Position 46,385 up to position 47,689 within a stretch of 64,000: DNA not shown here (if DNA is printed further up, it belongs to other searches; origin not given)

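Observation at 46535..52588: NeuB-like synthase / KdsC-like phosphatase / NeuA-like CMP-transferase trio: a CMP-activated 2-keto-3-deoxy sugar acid (Kdn/nonulosonate-type) pathway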

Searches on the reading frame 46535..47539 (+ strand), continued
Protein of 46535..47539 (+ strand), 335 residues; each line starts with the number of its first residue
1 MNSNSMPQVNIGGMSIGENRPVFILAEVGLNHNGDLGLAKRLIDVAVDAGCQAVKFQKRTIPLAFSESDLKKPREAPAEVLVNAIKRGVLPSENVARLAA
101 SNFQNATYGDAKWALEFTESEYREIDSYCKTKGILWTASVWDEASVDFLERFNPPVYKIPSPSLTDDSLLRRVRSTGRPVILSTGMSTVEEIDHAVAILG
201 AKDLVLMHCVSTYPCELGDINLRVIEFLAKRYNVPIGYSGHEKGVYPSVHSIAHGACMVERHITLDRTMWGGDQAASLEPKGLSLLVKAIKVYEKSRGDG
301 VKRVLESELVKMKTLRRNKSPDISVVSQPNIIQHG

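Call 12: find_encoding_contigs(protein=P0005, flank=10000, max_places=3)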
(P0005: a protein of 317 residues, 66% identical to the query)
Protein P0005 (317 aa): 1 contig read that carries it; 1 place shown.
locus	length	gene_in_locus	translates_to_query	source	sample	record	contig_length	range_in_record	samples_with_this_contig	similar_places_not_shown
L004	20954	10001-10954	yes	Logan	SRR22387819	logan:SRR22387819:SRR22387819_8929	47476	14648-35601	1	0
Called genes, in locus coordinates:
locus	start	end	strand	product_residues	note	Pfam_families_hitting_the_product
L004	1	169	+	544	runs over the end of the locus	PF16949:ABC_tran_2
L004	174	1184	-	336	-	PF03102:NeuB, PF08666:SAF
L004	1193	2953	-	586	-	PF27859:LIC12162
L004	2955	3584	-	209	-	PF02348:CTP_transf_3, PF12804:NTP_transf_3 (weak)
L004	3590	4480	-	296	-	PF03102:NeuB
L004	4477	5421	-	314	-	PF01073:3Beta_HSD, PF01370:Epimerase, PF02719:Polysacc_synt_2, PF04321:RmlD_sub_bind, PF13460:NAD_binding_10, PF16363:GDP_Man_Dehyd, PF07993:NAD_binding_4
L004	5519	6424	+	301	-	PF01073:3Beta_HSD, PF01370:Epimerase, PF04321:RmlD_sub_bind (faint), PF13460:NAD_binding_10 (weak), PF16363:GDP_Man_Dehyd (weak)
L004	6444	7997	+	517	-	PF02310:B12-binding, PF04055:Radical_SAM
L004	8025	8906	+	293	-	-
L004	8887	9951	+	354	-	PF00155:Aminotran_1_2, PF00266:Aminotran_5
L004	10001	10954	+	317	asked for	PF03102:NeuB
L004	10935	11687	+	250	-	PF02348:CTP_transf_3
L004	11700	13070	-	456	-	-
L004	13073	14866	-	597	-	PF00389:2-Hacid_dh, PF02826:2-Hacid_dh_C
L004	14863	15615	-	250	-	PF02348:CTP_transf_3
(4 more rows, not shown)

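Call 16: find_related_loci(query=A1, collection=genome_contigs, flank=10000)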
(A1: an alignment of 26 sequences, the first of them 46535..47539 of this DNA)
Query A1 (335 aa) in genome_contigs; peptide patterns used: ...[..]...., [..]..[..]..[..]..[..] (x = any residue, [..] = any of these).
600 stretches matched a pattern (row limit reached: there are more); 582 encode a relative of the query (tblastn E <= 1e-3); the best 80 are kept; 80 distinct loci.
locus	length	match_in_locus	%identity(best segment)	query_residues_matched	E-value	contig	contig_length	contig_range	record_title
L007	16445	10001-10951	54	2-317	2e-113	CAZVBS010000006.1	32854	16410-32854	MAG TPA_asm: uncultured Candidatus Saccharibacteria bacterium isolate SRP128015_co3_51 genome assembly, contig: NODE_109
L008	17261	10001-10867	56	3-317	6e-112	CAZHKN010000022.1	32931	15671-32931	MAG TPA_asm: uncultured Terracidiphilus sp. isolate binchicken_co162_64 genome assembly, contig: NODE_2628_length_32931_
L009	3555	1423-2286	55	6-317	3e-114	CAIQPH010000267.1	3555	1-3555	MAG: uncultured Holophagaceae bacterium isolate VK_bin-2000 genome assembly, contig: bin-2000:267/328, whole genome shot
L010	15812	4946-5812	52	6-320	5e-110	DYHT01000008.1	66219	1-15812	MAG TPA_asm: Chloroflexus sp. isolate DR5_57_13 Afr_mines_DR5_40_length_66219_cov_5_223158, whole genome shotgun sequenc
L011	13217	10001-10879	53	1-319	6e-109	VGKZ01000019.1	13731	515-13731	MAG: Candidatus Peregrinibacteria bacterium isolate K_DeepCast_65m_m2_238 K_DeepCast_65m_m2_238_Ga0194128_10007864, whol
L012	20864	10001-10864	53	5-318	1e-108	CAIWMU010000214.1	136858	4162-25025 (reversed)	MAG: uncultured Verrucomicrobia subdivision 3 bacterium isolate Loclat_bin-04207 genome assembly, contig: bin-04207:214/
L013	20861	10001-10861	54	5-317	3e-108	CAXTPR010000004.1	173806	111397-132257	MAG TPA_asm: uncultured Acidobacteriaceae bacterium isolate public_SRR14722132_metawrap_bin.2 genome assembly, contig: p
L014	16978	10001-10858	54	6-317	6e-108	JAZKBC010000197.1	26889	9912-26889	MAG: Acidobacteriota bacterium isolate ADI_H3L2_1_122_18_3-bin059_1 ADIH3L21_B059_1_000000000197, whole genome shotgun s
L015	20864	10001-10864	51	4-317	2e-107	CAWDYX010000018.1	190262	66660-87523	MAG: uncultured Chloroflexia bacterium isolate MFD04408.bin.1.46 genome assembly, contig: contig_42039, whole genome sho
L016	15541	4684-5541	54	6-317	1e-106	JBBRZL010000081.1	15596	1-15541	MAG: Holophagales bacterium isolate metawrap_la5_46 metawrap_la5_46_K_46238_L_15596_cov_17.0000, whole genome shotgun se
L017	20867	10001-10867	55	3-317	1e-106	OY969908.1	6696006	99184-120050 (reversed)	MAG: uncultured Acidobacteriaceae bacterium isolate MFD09286.bin.1.44 genome assembly, chromosome: 1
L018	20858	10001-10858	53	8-319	1e-106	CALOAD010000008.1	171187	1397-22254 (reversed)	MAG: Candidatus Gastranaerophilales bacterium isolate LOGT_bin.0241 genome assembly, contig: contig_31793, whole genome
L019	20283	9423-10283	54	6-318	4e-106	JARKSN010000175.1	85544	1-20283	MAG: Candidatus Hydrogenedentota bacterium isolate Seed_maxbin.076 k141_332762, whole genome shotgun sequence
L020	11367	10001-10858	54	6-317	2e-106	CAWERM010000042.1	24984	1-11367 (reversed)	MAG: uncultured Acidobacteriaceae bacterium isolate MFD02138.bin.2.43 genome assembly, contig: contig_114804, whole geno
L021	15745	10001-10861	51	5-317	6e-106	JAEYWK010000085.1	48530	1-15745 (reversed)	MAG: Proteobacteria bacterium isolate OH_CBlB_264 k127_3682648, whole genome shotgun sequence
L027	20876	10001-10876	52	1-318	3e-105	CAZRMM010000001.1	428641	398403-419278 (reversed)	MAG TPA_asm: uncultured Candidatus Peribacteria bacterium isolate binchicken_co105_226 genome assembly, contig: NODE_11_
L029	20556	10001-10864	52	4-317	3e-105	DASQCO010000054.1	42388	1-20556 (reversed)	MAG TPA_asm: Polyangiaceae bacterium isolate SMAG_U11701 k141_2021916, whole genome shotgun sequence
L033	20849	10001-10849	53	9-317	5e-105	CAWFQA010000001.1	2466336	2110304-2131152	MAG: uncultured Acidobacteriota bacterium isolate MFD05841.bin.1.1 genome assembly, contig: contig_13219, whole genome s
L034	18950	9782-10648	52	3-317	4e-105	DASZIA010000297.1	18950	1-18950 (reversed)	MAG TPA_asm: Planctomycetaceae bacterium isolate SMAG_U6590 k141_220039, whole genome shotgun sequence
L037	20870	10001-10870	52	4-317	7e-104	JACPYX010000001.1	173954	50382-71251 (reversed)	MAG: Chloroflexi bacterium isolate NC_groundwater_874_Pr1_S2p5_53_73 Montesol18_S2p5_coassembly_scaffold_97032, whole ge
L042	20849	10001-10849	52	9-317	1e-103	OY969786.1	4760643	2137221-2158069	MAG: uncultured Acidobacteriaceae bacterium isolate MFD09671.bin.c.1 genome assembly, chromosome: 1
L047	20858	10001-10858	53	8-317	3e-103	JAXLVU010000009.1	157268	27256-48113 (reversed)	MAG: Anaerolineales bacterium isolate STL-CHL5 C4.92.fa-9, whole genome shotgun sequence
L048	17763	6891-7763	54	1-317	1e-113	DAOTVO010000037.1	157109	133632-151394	MAG TPA_asm: Anaerolineales bacterium isolate H11_64 k163_185035, whole genome shotgun sequence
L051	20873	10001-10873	51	8-322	2e-103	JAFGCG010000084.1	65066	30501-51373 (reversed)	MAG: Anaerolineales bacterium isolate Zod_Metabat.109 k87_6035929, whole genome shotgun sequence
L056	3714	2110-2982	50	8-322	4e-103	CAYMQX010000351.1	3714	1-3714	MAG TPA_asm: uncultured Anaerolineaceae bacterium isolate binchicken_co27_90 genome assembly, contig: NODE_43693_length_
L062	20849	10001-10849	53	9-317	3e-101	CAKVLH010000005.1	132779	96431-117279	MAG: uncultured Candidatus Melainabacteria bacterium isolate REFINED_METABAT215_TOP10_CONTIGS_1500_ASSEMBLY_K77_MERGED__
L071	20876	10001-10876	51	4-319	4e-100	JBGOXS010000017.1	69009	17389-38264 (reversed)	MAG: Anaerolineae bacterium isolate OBJ_0618_130150_61 k141_3256837_length_69009_cov_14.2951, whole genome shotgun seque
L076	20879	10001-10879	50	2-317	3e-99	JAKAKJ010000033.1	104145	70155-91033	MAG: Chloroflexi bacterium isolate WY4.bin62 NODE_205_length_104145_cov_3.208031, whole genome shotgun sequence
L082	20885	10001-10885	49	8-326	4e-99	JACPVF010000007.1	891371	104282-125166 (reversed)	MAG: Chloroflexi bacterium isolate NC_groundwater_777_Ag_S2p5_58_39 JBCH_GD18_4_SO25_S179_scaffold_432064, whole genome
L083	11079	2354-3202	51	9-317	2e-99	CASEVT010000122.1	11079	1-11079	uncultured bacterium isolate Batch6_idba_bin.362 genome assembly, contig: Batch6_idba_bin.362.fa_k87_20305713, whole gen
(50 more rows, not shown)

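Call 26: search_protein_families(library=pfam, proteins=[L029:10896-11741:+, L048:7797-8633:+, L048:12190-13812:+, L048:1306-2568:+, L048:2568-3446:+, L027:6389-7846:+, L027:7956-9152:+, L027:11548-12954:+, L027:10902-11486:+, L048:711-1607:+], max_evalue=0.001)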
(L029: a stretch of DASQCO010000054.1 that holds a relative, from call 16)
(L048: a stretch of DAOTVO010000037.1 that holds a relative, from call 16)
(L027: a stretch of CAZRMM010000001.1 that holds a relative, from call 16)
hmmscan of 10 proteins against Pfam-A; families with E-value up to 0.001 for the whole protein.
L029:10896-11741:+ (282 aa): 1 family
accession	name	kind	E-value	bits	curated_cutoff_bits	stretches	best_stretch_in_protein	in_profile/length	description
PF01261.30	AP_endonuc_2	-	1.6e-21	77.6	31.1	1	36-272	1-246/249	Xylose isomerase-like TIM barrel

L048:7797-8633:+ (279 aa): 1 family
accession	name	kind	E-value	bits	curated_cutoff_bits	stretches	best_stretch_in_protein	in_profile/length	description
PF01261.30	AP_endonuc_2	-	1.3e-24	87.7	31.1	1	32-269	2-246/249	Xylose isomerase-like TIM barrel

L048:12190-13812:+ (541 aa): 1 family
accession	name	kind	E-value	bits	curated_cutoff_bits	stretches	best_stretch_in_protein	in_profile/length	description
PF05159.20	Capsule_synth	-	1.1e-06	28.8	20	1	318-440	144-264/310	Capsule polysaccharide biosynthesis protein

L048:1306-2568:+ (421 aa): 2 families
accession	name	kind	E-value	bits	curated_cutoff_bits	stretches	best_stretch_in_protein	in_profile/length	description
PF00535.33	Glycos_transf_2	-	1.3e-13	51.6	23.3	1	142-259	10-125/168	Glycosyl transferase family 2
PF13641.12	Glyco_tranf_2_3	-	1.5e-07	32.1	27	1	141-250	12-123/230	Glycosyltransferase like family 2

L048:2568-3446:+ (293 aa): 4 families
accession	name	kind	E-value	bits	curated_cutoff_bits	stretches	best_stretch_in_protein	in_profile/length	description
PF13489.12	Methyltransf_23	-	3.5e-18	66.3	27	1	82-228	8-162/164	Methyltransferase domain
PF08242.18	Methyltransf_12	-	6.7e-09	36.8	30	1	101-190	1-98/98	Methyltransferase domain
PF08241.18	Methyltransf_11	-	3e-08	34.6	21.2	1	101-192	1-95/95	Methyltransferase domain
PF13649.12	Methyltransf_25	-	6.6e-05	24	27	1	101-188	2-97/97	Methyltransferase domain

L027:6389-7846:+ (486 aa): 1 family
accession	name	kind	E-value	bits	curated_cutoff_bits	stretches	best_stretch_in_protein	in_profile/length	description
PF00248.27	Aldo_ket_red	-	1.8e-34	119.6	24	1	175-452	2-287/291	Aldo/keto reductase family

L027:7956-9152:+ (399 aa): 1 family
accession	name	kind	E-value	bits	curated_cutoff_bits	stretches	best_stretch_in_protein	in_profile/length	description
PF01261.30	AP_endonuc_2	-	4.6e-26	92.5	31.1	1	154-375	1-231/249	Xylose isomerase-like TIM barrel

L027:11548-12954:+ (469 aa): 1 family
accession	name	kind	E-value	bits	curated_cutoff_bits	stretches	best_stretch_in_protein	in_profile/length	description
PF05159.20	Capsule_synth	-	2.1e-11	44.3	20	1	308-405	184-283/310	Capsule polysaccharide biosynthesis protein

L027:10902-11486:+ (195 aa): 2 families
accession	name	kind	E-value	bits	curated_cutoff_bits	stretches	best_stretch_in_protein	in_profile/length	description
PF13580.11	SIS_2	-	9.5e-31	107.1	27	1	13-150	3-138/138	SIS domain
PF01380.27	SIS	-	6e-07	29.8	25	1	95-169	33-109/131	SIS domain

L048:711-1607:+ (299 aa): 0 families

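Call 44: search_solved_structures(query=window:46535-47539:+, max_evalue=1e-25, show_alignments=4)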
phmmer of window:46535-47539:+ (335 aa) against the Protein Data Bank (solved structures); distinct sequences matched with E-value up to 1e-25: 7.
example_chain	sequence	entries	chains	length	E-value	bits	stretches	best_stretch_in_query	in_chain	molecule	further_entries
6ncs_A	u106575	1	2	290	1.2e-45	159.5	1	115-307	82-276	N-acetylneuraminic acid (Sialic acid) synthetase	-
1vli_A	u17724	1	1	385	2.2e-34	122.4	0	126-309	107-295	Spore coat polysaccharide biosynthesis protein spsE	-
8h2c_A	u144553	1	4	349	4.8e-33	118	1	124-317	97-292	Pseudaminic acid synthase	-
2wqp_A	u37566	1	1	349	1.2e-29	106.9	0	119-299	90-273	POLYSIALIC ACID CAPSULE BIOSYNTHESIS PROTEIN SIAC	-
4ipi_A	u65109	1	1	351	3e-29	105.6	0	119-299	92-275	Polysialic acid capsule biosynthesis protein SiaC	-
4ipj_A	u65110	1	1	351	3e-29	105.6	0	119-299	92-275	Polysialic acid capsule biosynthesis protein SiaC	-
1xuu_A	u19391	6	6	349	3e-29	105.6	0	119-299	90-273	polysialic acid capsule biosynthesis protein SiaC | N-acetylneuraminate synthase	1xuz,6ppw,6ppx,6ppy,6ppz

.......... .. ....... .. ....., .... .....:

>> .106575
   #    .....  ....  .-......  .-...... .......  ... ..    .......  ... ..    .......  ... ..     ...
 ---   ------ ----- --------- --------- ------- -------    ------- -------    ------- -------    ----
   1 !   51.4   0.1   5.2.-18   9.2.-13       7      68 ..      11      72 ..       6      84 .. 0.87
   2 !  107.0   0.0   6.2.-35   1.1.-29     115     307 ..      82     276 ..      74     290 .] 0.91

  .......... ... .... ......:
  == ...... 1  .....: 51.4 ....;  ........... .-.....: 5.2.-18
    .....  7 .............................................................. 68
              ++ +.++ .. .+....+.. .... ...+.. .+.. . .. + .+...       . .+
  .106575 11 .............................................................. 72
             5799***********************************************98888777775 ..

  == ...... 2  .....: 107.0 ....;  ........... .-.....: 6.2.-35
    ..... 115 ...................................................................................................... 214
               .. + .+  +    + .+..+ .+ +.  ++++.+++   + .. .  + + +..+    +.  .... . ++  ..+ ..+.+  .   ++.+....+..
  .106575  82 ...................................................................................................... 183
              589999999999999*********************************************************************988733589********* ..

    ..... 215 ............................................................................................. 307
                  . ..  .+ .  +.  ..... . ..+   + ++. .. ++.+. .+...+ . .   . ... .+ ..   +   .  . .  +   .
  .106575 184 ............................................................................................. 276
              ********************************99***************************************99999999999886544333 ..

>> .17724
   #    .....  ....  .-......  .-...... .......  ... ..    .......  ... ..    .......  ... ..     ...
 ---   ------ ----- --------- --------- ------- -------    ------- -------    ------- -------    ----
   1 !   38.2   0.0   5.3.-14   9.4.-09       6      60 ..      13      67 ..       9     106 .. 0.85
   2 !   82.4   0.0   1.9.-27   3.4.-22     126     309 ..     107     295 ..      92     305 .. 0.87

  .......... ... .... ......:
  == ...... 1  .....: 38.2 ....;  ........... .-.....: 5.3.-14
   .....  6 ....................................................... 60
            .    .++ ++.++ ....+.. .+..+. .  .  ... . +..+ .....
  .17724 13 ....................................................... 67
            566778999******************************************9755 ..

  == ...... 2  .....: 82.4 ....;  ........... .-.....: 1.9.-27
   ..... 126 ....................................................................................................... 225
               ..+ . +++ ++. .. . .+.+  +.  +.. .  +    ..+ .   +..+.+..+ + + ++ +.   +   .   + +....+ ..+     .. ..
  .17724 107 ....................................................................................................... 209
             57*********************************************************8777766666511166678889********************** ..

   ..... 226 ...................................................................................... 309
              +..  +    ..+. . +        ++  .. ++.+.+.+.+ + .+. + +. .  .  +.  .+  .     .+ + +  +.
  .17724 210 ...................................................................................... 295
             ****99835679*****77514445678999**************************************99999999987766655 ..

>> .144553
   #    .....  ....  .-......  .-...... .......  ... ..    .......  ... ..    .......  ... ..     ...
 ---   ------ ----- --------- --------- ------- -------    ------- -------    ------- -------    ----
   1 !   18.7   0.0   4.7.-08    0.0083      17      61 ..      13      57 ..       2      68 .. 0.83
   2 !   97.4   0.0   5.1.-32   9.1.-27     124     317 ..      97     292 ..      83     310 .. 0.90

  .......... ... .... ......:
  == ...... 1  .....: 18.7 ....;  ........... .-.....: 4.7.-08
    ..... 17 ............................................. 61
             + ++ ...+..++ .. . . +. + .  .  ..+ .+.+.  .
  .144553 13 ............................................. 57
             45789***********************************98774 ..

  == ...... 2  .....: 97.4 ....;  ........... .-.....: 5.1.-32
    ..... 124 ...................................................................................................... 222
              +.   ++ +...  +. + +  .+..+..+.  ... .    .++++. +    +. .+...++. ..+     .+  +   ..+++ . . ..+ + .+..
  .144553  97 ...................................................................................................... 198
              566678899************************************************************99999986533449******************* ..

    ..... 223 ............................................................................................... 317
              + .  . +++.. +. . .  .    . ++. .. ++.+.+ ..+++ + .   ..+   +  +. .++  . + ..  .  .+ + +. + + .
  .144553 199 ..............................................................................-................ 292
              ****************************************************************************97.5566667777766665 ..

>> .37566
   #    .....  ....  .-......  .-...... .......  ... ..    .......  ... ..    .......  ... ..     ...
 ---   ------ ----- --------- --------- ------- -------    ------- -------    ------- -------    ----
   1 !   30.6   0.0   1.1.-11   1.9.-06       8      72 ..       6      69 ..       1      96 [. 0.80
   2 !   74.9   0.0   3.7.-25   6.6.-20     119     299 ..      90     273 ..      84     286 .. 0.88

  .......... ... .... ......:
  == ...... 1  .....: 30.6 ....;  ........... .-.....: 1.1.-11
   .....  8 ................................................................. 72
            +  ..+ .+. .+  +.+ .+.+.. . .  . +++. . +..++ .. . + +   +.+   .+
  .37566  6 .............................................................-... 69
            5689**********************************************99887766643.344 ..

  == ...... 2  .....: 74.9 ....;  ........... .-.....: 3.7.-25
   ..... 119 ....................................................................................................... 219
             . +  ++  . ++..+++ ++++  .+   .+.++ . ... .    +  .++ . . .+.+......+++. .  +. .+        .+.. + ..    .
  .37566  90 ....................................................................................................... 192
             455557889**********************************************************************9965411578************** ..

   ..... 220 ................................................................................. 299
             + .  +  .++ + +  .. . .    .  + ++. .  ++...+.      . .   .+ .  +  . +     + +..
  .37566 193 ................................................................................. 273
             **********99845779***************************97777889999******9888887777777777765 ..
